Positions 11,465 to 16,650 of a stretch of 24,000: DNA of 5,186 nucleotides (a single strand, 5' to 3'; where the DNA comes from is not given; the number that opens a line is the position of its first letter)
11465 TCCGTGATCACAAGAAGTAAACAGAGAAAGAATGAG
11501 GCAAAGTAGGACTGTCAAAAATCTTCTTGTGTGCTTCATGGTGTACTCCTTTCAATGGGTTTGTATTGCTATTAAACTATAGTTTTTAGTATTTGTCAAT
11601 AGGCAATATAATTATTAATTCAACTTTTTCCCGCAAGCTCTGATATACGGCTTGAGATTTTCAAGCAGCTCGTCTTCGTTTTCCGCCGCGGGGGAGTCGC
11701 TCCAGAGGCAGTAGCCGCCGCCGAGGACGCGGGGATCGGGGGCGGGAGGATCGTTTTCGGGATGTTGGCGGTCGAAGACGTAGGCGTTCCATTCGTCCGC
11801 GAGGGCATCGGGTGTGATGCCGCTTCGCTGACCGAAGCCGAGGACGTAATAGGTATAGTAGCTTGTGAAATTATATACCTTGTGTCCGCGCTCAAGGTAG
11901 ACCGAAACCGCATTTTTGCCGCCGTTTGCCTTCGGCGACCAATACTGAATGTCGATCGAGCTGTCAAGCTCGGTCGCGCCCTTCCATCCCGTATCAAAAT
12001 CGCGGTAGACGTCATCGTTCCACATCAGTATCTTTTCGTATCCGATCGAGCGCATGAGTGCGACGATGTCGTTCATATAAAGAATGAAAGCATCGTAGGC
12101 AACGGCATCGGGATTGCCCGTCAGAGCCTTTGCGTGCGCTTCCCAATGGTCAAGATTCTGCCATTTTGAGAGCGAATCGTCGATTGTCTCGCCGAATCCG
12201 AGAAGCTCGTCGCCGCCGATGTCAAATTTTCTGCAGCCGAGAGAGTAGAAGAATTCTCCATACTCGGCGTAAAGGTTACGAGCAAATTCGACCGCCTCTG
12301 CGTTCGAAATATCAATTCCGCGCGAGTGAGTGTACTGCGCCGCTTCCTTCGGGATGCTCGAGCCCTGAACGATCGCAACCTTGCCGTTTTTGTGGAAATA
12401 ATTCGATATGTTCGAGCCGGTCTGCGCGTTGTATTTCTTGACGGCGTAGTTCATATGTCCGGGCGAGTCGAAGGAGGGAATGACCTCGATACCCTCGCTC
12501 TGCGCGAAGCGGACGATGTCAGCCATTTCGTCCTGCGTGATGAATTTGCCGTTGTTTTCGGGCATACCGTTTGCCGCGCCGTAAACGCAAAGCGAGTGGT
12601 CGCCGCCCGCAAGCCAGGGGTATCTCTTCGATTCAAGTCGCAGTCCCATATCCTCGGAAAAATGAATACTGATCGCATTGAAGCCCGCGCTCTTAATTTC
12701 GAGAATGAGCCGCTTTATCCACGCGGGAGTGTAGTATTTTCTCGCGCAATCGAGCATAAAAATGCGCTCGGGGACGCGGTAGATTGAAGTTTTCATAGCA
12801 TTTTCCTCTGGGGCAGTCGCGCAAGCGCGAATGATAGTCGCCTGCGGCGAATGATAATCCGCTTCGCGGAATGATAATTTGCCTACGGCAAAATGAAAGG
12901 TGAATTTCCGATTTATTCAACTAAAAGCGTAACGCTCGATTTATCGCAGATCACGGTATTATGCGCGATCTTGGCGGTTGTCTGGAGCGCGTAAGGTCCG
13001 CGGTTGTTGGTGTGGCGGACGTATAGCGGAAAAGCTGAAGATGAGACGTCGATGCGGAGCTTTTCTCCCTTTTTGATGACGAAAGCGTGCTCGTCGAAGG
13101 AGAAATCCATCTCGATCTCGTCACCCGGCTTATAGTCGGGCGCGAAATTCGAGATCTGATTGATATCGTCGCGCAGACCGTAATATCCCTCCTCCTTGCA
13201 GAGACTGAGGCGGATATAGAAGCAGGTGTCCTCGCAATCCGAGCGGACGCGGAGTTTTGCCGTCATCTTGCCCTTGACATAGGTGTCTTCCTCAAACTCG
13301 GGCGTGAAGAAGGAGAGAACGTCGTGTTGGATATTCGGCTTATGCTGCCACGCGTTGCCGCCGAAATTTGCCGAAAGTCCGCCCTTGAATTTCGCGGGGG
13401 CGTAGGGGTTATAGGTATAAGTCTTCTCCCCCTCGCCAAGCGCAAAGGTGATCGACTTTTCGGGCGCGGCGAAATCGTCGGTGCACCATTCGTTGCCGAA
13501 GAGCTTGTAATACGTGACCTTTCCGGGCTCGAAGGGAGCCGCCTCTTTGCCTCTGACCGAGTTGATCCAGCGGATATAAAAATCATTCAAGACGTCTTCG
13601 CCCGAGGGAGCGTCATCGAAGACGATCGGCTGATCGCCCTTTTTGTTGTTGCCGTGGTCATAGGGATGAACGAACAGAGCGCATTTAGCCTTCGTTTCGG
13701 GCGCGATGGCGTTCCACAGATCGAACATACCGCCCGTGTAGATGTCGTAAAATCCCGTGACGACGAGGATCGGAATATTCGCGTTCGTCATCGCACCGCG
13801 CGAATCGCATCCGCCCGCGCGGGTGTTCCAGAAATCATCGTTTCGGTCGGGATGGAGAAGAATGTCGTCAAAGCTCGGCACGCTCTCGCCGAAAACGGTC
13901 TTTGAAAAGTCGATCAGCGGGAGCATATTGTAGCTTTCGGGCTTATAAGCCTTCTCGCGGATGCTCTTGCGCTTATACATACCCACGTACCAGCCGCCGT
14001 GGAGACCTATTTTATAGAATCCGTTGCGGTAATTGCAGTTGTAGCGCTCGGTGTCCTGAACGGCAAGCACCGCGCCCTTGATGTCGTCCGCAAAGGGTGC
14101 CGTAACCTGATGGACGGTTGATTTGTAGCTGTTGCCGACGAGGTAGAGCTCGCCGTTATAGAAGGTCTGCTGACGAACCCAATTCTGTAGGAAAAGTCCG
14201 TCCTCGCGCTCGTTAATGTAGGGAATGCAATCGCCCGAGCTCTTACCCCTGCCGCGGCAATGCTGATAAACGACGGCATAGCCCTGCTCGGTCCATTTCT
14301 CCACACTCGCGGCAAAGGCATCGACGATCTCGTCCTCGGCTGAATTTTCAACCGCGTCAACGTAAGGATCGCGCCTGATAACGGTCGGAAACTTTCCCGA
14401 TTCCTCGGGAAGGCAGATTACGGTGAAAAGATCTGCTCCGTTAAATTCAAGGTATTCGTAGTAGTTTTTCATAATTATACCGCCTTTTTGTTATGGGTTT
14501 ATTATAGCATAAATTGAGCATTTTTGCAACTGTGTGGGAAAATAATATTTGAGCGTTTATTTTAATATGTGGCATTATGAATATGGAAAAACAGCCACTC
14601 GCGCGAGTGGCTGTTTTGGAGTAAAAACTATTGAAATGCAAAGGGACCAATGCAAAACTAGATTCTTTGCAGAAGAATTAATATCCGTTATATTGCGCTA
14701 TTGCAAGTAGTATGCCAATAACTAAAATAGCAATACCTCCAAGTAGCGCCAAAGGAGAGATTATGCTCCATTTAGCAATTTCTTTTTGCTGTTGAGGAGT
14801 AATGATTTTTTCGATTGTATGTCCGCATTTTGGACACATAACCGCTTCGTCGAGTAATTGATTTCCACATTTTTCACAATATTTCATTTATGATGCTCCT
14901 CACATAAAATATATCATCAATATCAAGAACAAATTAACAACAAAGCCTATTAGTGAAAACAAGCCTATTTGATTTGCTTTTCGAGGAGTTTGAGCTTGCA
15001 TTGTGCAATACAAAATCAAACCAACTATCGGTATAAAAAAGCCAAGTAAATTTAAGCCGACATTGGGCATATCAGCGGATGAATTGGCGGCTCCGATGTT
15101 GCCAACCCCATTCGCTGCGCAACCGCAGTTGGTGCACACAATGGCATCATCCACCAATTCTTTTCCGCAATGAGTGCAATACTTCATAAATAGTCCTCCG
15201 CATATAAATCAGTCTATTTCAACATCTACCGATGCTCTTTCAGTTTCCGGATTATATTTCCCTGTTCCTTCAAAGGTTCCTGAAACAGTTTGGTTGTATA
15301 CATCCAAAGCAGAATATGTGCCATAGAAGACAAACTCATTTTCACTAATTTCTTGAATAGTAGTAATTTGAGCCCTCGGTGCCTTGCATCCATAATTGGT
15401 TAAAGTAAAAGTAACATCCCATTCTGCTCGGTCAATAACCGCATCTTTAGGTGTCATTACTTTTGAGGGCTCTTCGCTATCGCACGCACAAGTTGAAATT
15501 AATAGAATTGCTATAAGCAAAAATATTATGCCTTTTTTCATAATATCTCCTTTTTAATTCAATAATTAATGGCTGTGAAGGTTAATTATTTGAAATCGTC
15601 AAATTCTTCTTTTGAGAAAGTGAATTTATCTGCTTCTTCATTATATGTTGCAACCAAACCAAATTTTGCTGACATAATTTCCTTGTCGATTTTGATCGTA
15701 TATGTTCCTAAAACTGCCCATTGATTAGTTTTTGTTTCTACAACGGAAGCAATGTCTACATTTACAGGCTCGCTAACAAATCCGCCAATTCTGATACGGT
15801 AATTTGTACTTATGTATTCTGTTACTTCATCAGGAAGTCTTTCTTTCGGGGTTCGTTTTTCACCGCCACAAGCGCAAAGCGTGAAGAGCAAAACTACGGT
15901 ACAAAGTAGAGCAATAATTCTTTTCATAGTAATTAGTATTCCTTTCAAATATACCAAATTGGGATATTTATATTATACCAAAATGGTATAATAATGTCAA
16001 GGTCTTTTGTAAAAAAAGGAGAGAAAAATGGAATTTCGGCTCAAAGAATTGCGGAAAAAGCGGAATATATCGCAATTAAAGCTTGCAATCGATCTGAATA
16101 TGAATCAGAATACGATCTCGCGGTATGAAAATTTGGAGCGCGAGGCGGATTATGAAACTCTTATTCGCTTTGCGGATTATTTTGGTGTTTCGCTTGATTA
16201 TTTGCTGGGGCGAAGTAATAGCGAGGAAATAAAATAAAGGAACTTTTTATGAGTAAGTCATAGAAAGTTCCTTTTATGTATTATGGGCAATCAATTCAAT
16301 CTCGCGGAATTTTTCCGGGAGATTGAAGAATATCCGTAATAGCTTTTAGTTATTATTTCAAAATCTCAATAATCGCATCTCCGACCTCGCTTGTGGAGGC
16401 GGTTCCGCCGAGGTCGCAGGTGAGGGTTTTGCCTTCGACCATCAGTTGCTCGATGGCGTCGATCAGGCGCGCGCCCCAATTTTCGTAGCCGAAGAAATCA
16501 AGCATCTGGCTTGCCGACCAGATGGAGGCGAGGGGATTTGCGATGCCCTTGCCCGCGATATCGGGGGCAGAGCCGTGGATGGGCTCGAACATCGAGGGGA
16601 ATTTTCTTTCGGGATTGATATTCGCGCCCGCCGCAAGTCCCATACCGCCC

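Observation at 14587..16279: AT-rich islet: XRE regulator divergent from an operon of two paralogous small lipoproteins and two paralogous zinc-ribbon membrane proteins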

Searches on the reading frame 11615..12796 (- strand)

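Call 49: search_protein_families(library=pfam, proteins=[window:11615-12796:-], max_evalue=0.00001)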
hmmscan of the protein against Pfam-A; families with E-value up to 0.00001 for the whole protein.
window:11615-12796:- (393 aa): 1 family
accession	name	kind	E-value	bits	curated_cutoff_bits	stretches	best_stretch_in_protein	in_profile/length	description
PF00728.28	Glyco_hydro_20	-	4.2e-33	115.6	22.3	1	11-369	4-323/348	Glycosyl hydrolase family 20, catalytic domain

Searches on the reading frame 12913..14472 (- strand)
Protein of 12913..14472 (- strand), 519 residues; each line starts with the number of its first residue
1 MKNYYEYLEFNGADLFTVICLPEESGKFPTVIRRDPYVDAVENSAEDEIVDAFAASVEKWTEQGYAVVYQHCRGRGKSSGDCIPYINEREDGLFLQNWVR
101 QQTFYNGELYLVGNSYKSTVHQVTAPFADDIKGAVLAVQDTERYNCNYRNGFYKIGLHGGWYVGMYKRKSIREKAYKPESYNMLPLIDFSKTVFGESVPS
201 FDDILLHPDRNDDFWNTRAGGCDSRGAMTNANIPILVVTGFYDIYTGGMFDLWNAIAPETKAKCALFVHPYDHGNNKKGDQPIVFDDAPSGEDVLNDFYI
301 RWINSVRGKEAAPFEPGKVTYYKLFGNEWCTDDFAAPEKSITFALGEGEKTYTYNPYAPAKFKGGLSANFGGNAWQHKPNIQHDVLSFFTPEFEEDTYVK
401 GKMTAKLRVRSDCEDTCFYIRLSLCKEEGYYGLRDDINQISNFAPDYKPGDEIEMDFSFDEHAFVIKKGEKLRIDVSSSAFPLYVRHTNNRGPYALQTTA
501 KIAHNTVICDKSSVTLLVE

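Call 49: search_protein_families(library=pfam, proteins=[window:12913-14472:-], max_evalue=0.00001)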
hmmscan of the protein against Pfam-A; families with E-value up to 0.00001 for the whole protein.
window:12913-14472:- (519 aa): 2 families
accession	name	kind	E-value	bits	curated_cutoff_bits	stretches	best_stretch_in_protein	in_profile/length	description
PF02129.25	Peptidase_S15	-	1.6e-27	97.3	23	1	12-274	2-261/262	X-Pro dipeptidyl-peptidase (S15 family)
PF08530.16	PepX_C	-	1.4e-14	55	22.5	1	319-511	9-210/217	X-Pro dipeptidyl-peptidase C-terminal non-catalytic domain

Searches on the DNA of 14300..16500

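Call 88: search_rna_families(source=window, start=14300, end=16500, threshold=evalue, max_evalue=1)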
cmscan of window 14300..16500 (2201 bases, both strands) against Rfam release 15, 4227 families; matches with E-value up to 1: 3.
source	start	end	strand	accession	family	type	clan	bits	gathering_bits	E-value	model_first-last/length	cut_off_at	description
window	14502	14619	+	RF04184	BTnc060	Gene; sRNA;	-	24.9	228.9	0.38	1-213/213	no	Bacteroides sRNA BTnc060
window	14587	14629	-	RF01388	isrD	Gene; sRNA;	-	19.7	37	0.81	1-51/51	no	isrD Hfq binding RNA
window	14410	14630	-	RF02081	STnc550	Gene; sRNA;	-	19.5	48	0.067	1-388/388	no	Enterobacterial sRNA STnc550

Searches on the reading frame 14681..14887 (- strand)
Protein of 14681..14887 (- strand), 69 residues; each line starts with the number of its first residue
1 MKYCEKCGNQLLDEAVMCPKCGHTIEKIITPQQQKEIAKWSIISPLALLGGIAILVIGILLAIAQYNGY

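Call 5: search_protein_families(library=pfam, proteins=[window:14681-14887:-], max_evalue=1)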
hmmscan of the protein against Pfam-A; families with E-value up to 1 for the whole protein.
seq(69 aa): 44 families (the best 25 are shown)
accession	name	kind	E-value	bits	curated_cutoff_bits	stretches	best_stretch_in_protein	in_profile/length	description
PF13240.11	Zn_Ribbon_1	-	4e-07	30.1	25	1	3-23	1-21/23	zinc-ribbon domain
PF13248.11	Zn_ribbon_3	-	5.2e-06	26.2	27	1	1-23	2-24/26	zinc-ribbon domain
PF14803.11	Zn_ribbon_Nudix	-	0.00036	20.8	25.6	1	2-11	1-10/34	Nudix N-terminal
PF12773.13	DZR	-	0.00052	20.6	27.3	1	3-25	14-34/45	Double zinc ribbon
PF06827.20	zf-FPG_IleRS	-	0.0021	18.3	21.3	1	18-28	4-14/30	Zinc finger found in FPG and IleRS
PF10083.14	DUF2321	-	0.0037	17.4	24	1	2-29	27-51/157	Uncharacterized protein conserved in bacteria (DUF2321)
PF10005.14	Zn_ribbon_DZR_6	-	0.0093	17.1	23.4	1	3-26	3-26/93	zinc-ribbon domain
PF14446.12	Prok-RING_1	-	0.014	15.8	29.1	1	3-22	6-27/54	Prokaryotic RING finger family 1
PF18912.6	DZR_2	-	0.017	15.3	27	1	3-25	23-46/56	Double zinc ribbon domain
PF13923.12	zf-C3HC4_2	-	0.018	15.3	27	1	3-21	22-40/40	Zinc finger, C3HC4 type (RING finger)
PF17032.10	Zn_ribbon_15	-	0.019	16.2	28.9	1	2-22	53-73/73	zinc-ribbon family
PF13920.12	zf-C3HC4_3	-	0.02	15.2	27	1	3-27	25-48/49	Zinc finger, C3HC4 type (RING finger)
PF09723.15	Zn_ribbon_8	-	0.023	15.2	34.4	1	4-29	8-41/41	Zinc ribbon domain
PF07191.17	Zn_ribbon_6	-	0.023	15.1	25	1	3-28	18-42/67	Double zinc ribbon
PF01396.24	Zn_ribbon_Top1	-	0.024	14.9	32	0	3-12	3-12/39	Topoisomerase DNA binding C4 zinc finger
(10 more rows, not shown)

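Call 7: search_protein_families(library=phrogs, proteins=[window:14681-14887:-], max_evalue=0.1)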
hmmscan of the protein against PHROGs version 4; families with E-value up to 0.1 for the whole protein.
seq(69 aa): 19 families
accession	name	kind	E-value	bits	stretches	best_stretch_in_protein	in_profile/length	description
phrog_4852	-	unknown function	1.7e-05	25.6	1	2-40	14-54/194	-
phrog_2546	-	unknown function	4.7e-05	24.7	1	3-39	2-38/180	-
phrog_6586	-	unknown function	0.00032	21.6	1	3-28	5-30/129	-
phrog_16447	-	unknown function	0.0012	19.7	1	2-36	28-59/160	-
phrog_38187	-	unknown function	0.0016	19.5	1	1-27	3-29/144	-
phrog_34590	-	unknown function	0.0079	17.2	1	1-24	3-26/90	-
phrog_27136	-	unknown function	0.0089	16.5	1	1-41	1-40/224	-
phrog_8436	-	unknown function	0.021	15.9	1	1-33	63-95/110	-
phrog_10292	-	unknown function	0.028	15.4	1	1-35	3-37/136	-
phrog_9700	-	unknown function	0.037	13.9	1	2-33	7-38/483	-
phrog_22898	-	unknown function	0.038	15.1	1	1-27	1-27/163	-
phrog_23817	-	unknown function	0.04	15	1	2-58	6-54/110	-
phrog_19315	-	unknown function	0.04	13.9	1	4-24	287-310/348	-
phrog_16989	-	moron, auxiliary metabolic gene and host takeover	0.05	14.6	1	2-24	7-29/122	membrane protein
phrog_28209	-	unknown function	0.055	13.9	1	2-41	172-210/259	-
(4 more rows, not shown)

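Call 8: search_protein_families(library=padloc, proteins=[window:14681-14887:-], max_evalue=0.1)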
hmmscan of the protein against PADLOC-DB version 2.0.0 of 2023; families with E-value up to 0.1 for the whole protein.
seq(69 aa): 1 family
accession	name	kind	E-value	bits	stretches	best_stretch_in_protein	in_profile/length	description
PDLC01691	Cas12f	-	0.08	10.8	0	2-25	289-315/332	CAS-V-F; effector__SPE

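Call 9: search_protein_families(library=ncbifam, proteins=[window:14681-14887:-], max_evalue=0.1)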
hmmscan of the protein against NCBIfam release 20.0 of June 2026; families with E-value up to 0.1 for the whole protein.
seq(69 aa): 16 families
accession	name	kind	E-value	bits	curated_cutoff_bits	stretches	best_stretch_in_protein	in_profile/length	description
NF053815.1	teico_TcaA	equivalog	1.9e-05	23.7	550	1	1-67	1-76/463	membrane-associated protein TcaA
NF049861.1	SCO2400_fam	subfamily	4.6e-05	24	55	1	1-37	1-36/136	SCO2400 family protein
NF047723.1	TransFacS4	equivalog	0.0028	18.1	120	1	1-32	1-37/90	transcription factor S4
TIGR02605.1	CxxC_CxxC_SSSS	subfamily_domain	0.0036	17.3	31.3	1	4-30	8-42/52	FmdB family zinc ribbon protein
NF001646.0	PRK00420.1-3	equivalog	0.01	16.1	117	1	2-39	21-60/117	hypothetical protein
NF041909.1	HVO_2753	equivalog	0.034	14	80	1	2-35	10-46/59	HVO_2753 family zinc finger protein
NF045510.1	4Cys_prefix_kin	domain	0.038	14.2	24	0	2-11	17-26/26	4-Cys prefix domain-containing protein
TIGR02098.1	MJ0042_CXXC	domain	0.041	13.6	20.9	0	15-26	25-36/38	MJ0042-type zinc finger domain-containing protein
NF034126.3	PRK09521.1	equivalog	0.058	13.2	90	1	3-29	146-174/180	exosome complex RNA-binding protein Csl4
NF009623.0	PRK13130.1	equivalog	0.065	13.3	68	1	1-26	5-28/56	RNA-protein complex protein Nop10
TIGR03831.1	YgiT_finger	domain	0.076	13.3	20.2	0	3-14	34-45/46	YgiT-type zinc finger protein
TIGR02487.1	NrdD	equivalog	0.077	11.5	326.35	1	1-27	527-553/581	anaerobic ribonucleoside-triphosphate reductase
NF047912.1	ECs_2282_CxxC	subfamily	0.081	12.8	37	0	4-33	5-45/60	ECs_2282 family putative zinc-binding protein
NF041883.1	RNase_A_lipo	exception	0.084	12.9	200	0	5-31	37-63/168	RNase A-like domain-containing lipoprotein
NF033497.1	rubre_like_arch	subfamily_domain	0.092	12.5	32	0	4-31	3-32/34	rubrerythrin-like domain-containing protein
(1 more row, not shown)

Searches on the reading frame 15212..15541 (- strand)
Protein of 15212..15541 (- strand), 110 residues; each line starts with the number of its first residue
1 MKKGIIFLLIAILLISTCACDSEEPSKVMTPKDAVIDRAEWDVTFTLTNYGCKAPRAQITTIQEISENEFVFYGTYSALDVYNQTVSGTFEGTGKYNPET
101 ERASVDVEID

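Call 5: search_protein_families(library=pfam, proteins=[window:15212-15541:-], max_evalue=1)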
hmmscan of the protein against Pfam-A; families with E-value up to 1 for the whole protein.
seq(110 aa): 1 family
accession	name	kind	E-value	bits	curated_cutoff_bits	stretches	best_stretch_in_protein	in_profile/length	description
PF17531.7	O_Spanin_T7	-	0.18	12.2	25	1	7-28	14-35/59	Spanin, outer lipoprotein subunit T7-like virus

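Call 7: search_protein_families(library=phrogs, proteins=[window:15212-15541:-], max_evalue=0.1)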
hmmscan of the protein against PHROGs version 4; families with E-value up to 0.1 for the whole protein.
seq(110 aa): 1 family
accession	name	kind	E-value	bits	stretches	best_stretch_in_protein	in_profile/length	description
phrog_8801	-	unknown function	0.086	14.4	0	1-40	1-43/94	-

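Call 8: search_protein_families(library=padloc, proteins=[window:15212-15541:-], max_evalue=0.1)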
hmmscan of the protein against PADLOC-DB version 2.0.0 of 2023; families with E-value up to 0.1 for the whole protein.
seq(110 aa): 0 families

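Call 9: search_protein_families(library=ncbifam, proteins=[window:15212-15541:-], max_evalue=0.1)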
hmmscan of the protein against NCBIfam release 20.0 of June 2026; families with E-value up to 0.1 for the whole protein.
seq(110 aa): 5 families
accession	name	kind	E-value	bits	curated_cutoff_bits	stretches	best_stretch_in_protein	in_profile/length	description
NF052634.1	Riean_0653_fam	subfamily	0.00013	22.9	57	0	1-31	1-30/176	Riean_0653 family protein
NF047408.1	SA0632_fam_LP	equivalog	0.01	15.4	70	1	1-24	1-24/68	SA0632 family lipoprotein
NF058647.1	lipo_LytA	equivalog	0.014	15.6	110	1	1-28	1-28/107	acidic lipoprotein LytA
NF041286.1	lipo_GerS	equivalog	0.02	14.3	175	1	2-86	4-79/196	germination lipoprotein GerS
NF033553.1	MerP_Gpos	exception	0.052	13.4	110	1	6-59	8-63/112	mercury resistance system substrate-binding protein MerP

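Call 27: find_homologous_proteins(query=window:15212-15541:-)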
Query seq(110 aa) (110 aa): 3 proteins with E <= 0.001 among 11 candidates.
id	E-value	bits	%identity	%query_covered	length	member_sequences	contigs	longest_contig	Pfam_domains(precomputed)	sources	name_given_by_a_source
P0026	2.1e-61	222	92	100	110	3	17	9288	-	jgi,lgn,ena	-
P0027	1.4e-52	194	81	100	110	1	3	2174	-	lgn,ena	-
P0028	1.2e-39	152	69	89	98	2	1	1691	-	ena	-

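Call 70: predict_structure(alignment_id=A6)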
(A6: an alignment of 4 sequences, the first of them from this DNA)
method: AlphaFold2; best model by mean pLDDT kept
length: 91 residues; sequences in the alignment: 4
mean_pLDDT: 65.6   pTM: 0.54
mean pLDDT of the five models: 65.6, 65.2, 63.1, 61.9, 60.3
residues with pLDDT >= 90: 0; 70-90: 45; 50-70: 38; < 50: 8
segments of 3 or more residues with pLDDT < 50: 2-5
pLDDT, mean of each block of 10 residues (from residue 1): 49 52 52 66 76 79 79 76 63 57
secondary structure, 60 per line:
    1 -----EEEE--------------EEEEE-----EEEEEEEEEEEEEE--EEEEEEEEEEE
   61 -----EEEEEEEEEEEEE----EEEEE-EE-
elements in order: E6-9 E24-28 E34-47 E50-60 E66-78 E83-87

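Call 85: find_encoding_contigs(protein=P0026, flank=8000, max_places=4)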
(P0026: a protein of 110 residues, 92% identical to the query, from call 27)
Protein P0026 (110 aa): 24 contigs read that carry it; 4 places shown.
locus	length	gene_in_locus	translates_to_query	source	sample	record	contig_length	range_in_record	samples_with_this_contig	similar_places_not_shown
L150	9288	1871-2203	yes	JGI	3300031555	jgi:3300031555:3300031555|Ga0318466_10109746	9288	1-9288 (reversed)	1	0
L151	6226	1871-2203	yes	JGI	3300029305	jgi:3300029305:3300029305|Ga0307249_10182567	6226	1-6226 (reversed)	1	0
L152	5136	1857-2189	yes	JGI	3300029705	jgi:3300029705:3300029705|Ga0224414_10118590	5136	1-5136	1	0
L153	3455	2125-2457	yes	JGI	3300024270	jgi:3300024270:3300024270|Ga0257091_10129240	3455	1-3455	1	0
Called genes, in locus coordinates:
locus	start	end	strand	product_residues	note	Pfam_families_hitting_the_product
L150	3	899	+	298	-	PF00180:Iso_dh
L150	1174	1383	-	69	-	PF12844:HTH_19, PF13560:HTH_31, PF01381:HTH_3, PF13443:HTH_26 (weak)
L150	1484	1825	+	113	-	-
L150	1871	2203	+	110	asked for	-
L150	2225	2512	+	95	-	PF13240:Zn_Ribbon_1 (weak)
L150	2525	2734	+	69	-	PF13240:Zn_Ribbon_1 (weak), PF13248:Zn_ribbon_3 (faint)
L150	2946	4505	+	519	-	PF02129:Peptidase_S15, PF08530:PepX_C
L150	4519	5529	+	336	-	PF12715:Abhydrolase_7 (weak), PF22244:GCE_fung (faint), PF05448:AXE1 (weak)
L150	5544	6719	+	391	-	PF00728:Glyco_hydro_20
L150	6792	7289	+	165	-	PF13151:DUF3990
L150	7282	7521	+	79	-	-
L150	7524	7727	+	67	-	PF12668:DUF3791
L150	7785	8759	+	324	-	PF13229:Beta_helix (faint)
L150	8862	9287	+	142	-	?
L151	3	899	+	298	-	PF00180:Iso_dh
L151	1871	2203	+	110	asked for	-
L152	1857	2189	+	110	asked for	-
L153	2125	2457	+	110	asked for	-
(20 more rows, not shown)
